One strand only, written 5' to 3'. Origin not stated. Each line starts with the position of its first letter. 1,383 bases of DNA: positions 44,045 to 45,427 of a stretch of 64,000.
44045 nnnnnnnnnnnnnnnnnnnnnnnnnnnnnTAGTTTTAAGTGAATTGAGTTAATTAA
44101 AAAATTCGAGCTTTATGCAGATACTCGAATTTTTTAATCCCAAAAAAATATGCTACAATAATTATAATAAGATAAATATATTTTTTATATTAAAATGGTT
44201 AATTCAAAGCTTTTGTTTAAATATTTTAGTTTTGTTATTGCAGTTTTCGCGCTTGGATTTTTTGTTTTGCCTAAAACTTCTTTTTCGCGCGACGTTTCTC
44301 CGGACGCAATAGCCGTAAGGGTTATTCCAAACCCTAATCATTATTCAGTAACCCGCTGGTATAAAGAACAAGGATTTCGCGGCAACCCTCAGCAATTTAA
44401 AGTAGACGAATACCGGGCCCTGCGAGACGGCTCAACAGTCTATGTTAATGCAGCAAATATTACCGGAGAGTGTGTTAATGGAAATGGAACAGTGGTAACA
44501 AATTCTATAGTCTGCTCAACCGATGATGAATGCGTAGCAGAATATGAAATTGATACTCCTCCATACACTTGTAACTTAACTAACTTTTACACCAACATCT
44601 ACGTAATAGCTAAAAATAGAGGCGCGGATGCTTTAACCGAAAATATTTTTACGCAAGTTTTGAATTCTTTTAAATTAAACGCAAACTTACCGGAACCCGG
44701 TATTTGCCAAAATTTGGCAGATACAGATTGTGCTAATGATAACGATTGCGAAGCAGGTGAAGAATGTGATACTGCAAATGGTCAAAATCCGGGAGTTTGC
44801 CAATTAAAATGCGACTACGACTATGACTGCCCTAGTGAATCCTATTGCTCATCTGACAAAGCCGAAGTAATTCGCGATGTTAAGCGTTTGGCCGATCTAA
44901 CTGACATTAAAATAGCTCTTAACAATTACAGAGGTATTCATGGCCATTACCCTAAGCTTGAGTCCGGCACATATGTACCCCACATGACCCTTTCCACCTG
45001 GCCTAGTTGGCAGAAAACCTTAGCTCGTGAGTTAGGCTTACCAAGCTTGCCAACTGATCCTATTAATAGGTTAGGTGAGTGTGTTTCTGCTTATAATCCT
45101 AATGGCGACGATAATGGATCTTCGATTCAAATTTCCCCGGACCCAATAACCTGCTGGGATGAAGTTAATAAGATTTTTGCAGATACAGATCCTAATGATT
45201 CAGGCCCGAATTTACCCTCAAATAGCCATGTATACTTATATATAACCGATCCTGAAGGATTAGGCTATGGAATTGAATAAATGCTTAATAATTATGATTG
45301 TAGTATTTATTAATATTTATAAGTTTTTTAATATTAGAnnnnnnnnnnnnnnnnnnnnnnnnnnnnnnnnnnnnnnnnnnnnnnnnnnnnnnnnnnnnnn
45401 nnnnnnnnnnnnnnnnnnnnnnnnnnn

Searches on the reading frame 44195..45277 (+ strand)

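Call 8: search_protein_families(library=pfam, proteins=[window:44195-45277:+], max_evalue=0.001)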
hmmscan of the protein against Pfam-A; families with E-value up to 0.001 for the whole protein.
window:44195-45277:+ (361 aa): 0 families

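Call 70: search_protein_families(library=pfam, proteins=[window:44195-45277:+], max_evalue=0.5)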
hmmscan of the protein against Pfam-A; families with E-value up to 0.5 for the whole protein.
window:44195-45277:+ (361 aa): 2 families
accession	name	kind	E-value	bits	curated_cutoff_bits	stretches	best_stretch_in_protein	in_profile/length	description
PF00864.24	P2X_receptor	-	0.012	15.2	27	1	167-232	100-166/361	ATP P2X receptor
PF00095.26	WAP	-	0.19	12.5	20.8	0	168-191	10-29/41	WAP-type (Whey Acidic Protein) 'four-disulfide core'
